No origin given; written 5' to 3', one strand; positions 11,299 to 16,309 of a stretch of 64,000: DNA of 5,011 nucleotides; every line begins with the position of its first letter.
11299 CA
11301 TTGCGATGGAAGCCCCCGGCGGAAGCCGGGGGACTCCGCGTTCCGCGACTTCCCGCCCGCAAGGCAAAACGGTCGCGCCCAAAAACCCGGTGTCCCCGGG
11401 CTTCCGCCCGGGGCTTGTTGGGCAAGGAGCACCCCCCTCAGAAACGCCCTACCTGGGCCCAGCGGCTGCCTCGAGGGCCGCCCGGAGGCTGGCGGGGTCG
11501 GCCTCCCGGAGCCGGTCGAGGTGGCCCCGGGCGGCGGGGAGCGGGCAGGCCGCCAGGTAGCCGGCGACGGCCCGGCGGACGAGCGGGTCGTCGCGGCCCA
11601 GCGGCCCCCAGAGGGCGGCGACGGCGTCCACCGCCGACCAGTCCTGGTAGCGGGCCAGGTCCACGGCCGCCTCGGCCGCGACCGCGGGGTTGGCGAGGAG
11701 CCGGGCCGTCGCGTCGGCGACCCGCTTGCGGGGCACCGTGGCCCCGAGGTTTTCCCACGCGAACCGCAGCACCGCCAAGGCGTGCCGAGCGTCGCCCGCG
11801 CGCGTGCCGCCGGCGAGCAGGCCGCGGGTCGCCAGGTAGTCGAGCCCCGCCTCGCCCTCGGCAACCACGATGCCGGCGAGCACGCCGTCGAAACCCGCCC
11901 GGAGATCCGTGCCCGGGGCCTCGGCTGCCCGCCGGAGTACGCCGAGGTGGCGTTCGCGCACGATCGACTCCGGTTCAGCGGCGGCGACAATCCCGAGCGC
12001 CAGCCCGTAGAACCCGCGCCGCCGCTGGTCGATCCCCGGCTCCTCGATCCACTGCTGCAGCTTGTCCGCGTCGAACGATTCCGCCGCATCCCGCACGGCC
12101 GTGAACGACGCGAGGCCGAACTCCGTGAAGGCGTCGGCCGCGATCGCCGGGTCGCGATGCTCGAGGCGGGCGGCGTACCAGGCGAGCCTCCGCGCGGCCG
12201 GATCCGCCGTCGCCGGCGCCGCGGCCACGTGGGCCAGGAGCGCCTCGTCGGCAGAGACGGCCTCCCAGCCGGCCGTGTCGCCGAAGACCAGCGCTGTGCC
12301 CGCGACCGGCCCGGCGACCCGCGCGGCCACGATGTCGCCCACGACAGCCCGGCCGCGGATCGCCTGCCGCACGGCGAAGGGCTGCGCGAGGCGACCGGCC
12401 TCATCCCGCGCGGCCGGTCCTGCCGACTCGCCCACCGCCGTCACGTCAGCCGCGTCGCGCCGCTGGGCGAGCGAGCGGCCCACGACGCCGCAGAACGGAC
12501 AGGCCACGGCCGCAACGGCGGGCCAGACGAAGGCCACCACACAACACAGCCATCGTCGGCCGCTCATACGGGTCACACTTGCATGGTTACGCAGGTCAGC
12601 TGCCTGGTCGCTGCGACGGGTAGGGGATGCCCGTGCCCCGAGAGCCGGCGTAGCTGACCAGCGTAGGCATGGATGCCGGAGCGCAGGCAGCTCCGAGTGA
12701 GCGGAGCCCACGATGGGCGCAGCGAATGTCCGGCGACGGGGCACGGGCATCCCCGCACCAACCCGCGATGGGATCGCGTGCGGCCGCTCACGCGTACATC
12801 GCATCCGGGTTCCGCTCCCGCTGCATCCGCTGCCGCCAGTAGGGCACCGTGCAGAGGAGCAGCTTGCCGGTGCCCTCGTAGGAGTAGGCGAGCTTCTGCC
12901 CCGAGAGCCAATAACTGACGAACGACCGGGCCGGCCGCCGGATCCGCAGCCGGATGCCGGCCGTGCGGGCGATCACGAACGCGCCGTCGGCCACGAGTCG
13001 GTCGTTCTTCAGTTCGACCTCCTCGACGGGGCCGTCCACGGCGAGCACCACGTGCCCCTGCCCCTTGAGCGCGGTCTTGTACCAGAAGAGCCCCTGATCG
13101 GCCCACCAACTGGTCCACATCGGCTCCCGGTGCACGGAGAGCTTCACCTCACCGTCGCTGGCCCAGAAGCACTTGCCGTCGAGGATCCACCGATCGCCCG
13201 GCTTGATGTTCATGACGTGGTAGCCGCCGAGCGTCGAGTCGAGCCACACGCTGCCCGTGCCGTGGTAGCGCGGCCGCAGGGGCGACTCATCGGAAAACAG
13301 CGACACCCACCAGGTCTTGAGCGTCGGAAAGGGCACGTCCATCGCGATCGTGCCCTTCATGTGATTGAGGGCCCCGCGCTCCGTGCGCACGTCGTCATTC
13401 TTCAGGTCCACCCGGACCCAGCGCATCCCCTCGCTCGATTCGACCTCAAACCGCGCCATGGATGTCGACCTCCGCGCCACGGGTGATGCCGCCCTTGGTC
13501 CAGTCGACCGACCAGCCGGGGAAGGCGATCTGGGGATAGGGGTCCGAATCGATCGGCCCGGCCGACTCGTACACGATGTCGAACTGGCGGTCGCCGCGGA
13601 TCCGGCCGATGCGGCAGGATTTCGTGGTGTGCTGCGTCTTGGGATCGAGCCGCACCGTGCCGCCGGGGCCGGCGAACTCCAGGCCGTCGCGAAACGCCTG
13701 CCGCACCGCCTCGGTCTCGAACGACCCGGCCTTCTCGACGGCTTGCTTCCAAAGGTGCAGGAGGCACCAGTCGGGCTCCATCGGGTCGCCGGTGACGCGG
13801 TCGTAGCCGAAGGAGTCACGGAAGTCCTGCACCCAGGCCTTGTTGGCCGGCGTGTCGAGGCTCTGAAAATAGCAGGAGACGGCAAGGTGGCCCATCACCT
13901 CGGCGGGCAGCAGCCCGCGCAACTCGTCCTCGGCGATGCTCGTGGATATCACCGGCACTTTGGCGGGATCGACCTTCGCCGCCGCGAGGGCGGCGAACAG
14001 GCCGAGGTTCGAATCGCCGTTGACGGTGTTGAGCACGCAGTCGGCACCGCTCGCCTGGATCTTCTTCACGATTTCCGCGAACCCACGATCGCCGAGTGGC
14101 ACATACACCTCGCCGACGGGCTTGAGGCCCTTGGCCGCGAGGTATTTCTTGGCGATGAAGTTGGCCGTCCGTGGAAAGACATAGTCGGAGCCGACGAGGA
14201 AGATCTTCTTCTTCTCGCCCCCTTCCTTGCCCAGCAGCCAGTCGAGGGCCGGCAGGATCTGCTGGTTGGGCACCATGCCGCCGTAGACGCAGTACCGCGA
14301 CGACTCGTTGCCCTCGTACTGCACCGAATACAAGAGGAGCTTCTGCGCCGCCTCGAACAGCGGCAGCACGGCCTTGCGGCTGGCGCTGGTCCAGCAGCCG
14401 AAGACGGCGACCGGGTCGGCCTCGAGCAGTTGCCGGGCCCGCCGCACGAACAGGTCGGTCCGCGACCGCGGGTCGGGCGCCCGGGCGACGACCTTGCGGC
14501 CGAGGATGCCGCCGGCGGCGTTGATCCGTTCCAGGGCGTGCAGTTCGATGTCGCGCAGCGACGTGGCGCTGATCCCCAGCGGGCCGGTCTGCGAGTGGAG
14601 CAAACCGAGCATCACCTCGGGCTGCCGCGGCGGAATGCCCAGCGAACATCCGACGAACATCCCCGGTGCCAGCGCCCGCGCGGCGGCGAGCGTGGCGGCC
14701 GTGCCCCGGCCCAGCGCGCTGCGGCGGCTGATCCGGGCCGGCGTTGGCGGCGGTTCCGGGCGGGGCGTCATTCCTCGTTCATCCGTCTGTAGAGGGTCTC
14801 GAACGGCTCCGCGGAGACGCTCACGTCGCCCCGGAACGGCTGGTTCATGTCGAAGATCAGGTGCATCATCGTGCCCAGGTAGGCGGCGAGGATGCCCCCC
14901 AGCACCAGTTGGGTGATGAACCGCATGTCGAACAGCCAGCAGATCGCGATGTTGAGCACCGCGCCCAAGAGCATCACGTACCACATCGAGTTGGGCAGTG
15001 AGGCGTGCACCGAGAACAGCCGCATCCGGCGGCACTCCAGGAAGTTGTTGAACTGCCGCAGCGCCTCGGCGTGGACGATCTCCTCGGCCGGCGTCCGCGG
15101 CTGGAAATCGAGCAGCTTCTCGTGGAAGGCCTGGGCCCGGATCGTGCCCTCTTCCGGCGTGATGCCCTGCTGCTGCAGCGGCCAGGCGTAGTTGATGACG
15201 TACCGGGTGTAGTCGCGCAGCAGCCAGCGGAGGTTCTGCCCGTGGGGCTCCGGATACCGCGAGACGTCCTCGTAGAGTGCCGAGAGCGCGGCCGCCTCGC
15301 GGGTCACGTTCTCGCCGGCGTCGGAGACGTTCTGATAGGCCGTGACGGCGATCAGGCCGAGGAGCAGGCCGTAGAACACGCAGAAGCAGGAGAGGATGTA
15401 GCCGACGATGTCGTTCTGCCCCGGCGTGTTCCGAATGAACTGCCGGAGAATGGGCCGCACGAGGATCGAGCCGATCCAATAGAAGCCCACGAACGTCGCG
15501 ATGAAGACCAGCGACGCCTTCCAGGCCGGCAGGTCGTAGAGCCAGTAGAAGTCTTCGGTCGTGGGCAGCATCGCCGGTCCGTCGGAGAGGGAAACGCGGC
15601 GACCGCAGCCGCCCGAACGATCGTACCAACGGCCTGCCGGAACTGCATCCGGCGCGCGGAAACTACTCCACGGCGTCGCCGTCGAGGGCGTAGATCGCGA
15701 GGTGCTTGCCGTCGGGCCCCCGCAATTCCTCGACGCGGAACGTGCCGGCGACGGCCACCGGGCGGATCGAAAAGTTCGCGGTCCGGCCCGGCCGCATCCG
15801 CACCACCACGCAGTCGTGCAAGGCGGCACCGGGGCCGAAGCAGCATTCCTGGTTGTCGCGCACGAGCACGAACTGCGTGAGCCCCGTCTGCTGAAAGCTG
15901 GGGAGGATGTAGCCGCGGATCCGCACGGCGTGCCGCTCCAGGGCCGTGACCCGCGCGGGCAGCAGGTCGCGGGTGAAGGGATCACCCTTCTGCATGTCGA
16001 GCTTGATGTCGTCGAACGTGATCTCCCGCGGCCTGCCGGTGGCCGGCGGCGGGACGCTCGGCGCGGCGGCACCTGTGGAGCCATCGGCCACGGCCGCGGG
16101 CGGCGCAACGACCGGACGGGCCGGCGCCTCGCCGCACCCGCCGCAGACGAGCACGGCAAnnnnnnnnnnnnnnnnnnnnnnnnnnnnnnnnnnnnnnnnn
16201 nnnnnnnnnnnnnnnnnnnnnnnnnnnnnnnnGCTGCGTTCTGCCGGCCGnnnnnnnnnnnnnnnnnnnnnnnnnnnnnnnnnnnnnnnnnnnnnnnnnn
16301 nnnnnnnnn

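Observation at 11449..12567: Paralogous protein family defined by a signal peptide cleaved directly before CPFC, with two copies bracketing one gene cluster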

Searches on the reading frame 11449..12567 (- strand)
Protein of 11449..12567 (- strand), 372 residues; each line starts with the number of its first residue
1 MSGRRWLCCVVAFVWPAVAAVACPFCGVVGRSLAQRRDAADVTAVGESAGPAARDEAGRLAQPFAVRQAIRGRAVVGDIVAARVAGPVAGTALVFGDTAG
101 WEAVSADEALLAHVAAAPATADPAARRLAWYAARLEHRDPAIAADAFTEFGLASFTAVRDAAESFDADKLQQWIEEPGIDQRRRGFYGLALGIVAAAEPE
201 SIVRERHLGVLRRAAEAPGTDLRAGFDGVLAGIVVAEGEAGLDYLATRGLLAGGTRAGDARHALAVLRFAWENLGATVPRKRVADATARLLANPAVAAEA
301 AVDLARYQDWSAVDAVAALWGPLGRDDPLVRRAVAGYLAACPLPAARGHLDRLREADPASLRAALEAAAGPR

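Call 4: search_protein_families(library=ncbifam, proteins=[window:11449-12567:-], max_evalue=0.1)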
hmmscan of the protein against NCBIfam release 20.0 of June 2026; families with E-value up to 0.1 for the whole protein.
window:11449-12567:- (372 aa): 1 family
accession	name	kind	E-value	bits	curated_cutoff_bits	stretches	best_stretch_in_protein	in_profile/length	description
TIGR03141.1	cytochro_ccmD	equivalog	0.011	15.8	25.95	1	13-38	9-34/47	heme exporter protein CcmD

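Call 5: search_protein_families(library=pfam, proteins=[window:11449-12567:-], max_evalue=0.01)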
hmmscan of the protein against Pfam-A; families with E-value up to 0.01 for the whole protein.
window:11449-12567:- (372 aa): 1 family
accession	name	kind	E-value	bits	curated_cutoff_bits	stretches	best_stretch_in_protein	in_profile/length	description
PF13646.12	HEAT_2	-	0.00015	22.4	27.7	1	292-367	12-85/88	HEAT repeats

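Call 8: find_homologous_proteins(query=window:11449-12567:-, max_evalue=0.001)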
Query window:11449-12567:- (372 aa): 586 proteins with E <= 0.001 among 8000 candidates; the best 120 are listed.
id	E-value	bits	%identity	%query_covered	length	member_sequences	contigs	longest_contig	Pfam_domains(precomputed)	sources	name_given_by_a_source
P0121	1.2e-221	753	98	100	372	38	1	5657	-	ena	-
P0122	6.5e-214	728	93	100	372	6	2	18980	-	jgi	jgi:hypothetical protein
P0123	1.7e-200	684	89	100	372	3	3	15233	-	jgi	-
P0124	5.7e-180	616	84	99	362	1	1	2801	-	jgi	jgi:hypothetical protein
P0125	1.6e-173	595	80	99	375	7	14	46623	-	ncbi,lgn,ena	-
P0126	1.7e-172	592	79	99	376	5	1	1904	-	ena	-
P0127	2.1e-172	592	78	100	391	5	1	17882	-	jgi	jgi:hypothetical protein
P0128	3.8e-172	591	79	98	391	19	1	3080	-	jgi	jgi:hypothetical protein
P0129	8.2e-171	586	79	99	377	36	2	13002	-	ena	-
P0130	1.5e-169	582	81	94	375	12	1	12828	-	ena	-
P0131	2.7e-169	581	78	99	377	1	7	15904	-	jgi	-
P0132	6.1e-168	577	79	99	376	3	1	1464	-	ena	-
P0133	8.4e-167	573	78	99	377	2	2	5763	-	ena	-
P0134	9.9e-167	573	79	99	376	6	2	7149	-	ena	-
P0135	1.6e-162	559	76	99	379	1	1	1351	-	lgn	-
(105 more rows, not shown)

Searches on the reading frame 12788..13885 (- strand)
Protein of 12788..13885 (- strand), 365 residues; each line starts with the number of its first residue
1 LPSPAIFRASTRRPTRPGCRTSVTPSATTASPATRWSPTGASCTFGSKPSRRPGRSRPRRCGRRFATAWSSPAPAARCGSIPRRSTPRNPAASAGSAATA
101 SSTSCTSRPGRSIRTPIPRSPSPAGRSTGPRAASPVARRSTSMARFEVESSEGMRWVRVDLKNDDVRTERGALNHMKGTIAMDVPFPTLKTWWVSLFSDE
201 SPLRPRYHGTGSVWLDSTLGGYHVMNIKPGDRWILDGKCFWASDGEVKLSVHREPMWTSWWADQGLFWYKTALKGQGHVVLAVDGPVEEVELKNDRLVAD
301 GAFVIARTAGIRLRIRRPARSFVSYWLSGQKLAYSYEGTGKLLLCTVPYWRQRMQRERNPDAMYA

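Call 5: search_protein_families(library=pfam, proteins=[window:12788-13885:-], max_evalue=0.01)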
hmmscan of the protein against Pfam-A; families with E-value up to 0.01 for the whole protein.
window:12788-13885:- (365 aa): 1 family
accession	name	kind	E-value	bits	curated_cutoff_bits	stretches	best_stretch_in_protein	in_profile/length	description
PF01987.23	AIM24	-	1.6e-28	100.3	25.7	1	146-346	1-204/205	Mitochondrial biogenesis AIM24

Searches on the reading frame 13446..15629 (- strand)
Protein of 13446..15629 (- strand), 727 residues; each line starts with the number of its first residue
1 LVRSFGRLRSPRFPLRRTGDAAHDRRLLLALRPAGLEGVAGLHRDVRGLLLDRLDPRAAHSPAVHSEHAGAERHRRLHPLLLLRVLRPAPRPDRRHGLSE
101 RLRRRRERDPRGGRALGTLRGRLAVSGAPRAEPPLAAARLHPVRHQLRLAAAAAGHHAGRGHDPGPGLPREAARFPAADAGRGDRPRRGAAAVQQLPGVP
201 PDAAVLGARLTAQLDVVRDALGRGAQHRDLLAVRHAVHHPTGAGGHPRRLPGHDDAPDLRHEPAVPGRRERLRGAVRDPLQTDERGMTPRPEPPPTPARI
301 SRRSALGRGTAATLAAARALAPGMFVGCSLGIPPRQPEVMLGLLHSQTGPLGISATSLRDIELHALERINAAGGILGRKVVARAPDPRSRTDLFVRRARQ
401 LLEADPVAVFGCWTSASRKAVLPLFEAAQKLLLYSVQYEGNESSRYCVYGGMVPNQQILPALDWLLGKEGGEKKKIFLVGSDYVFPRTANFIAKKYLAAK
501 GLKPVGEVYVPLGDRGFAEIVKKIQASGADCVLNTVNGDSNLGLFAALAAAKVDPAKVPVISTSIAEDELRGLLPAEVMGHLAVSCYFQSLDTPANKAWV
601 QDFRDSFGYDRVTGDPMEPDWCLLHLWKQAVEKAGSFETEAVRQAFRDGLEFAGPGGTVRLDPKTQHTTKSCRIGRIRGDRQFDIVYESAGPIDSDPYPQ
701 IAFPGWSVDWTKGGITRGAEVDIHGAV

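Call 5: search_protein_families(library=pfam, proteins=[window:13446-15629:-], max_evalue=0.01)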
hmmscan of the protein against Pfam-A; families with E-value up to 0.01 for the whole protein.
window:13446-15629:- (727 aa): 2 families
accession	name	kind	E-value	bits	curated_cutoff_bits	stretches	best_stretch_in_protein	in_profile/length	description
PF13433.12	Peripla_BP_5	-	1.3e-125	419.7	27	1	341-701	3-360/363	Periplasmic binding protein domain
PF13458.12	Peripla_BP_6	-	9.3e-68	229.8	31.7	1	339-679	2-340/343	Periplasmic binding protein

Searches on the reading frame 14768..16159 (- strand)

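Call 5: search_protein_families(library=pfam, proteins=[window:14768-16159:-], max_evalue=0.01)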
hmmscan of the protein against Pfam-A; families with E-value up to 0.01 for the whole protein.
window:14768-16159:- (463 aa): 1 family
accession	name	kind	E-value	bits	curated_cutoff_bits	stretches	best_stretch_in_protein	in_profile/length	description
PF14023.12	Bestrophin-like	-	7.1e-60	202.9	32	1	223-453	3-232/232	Bestrophin-like domain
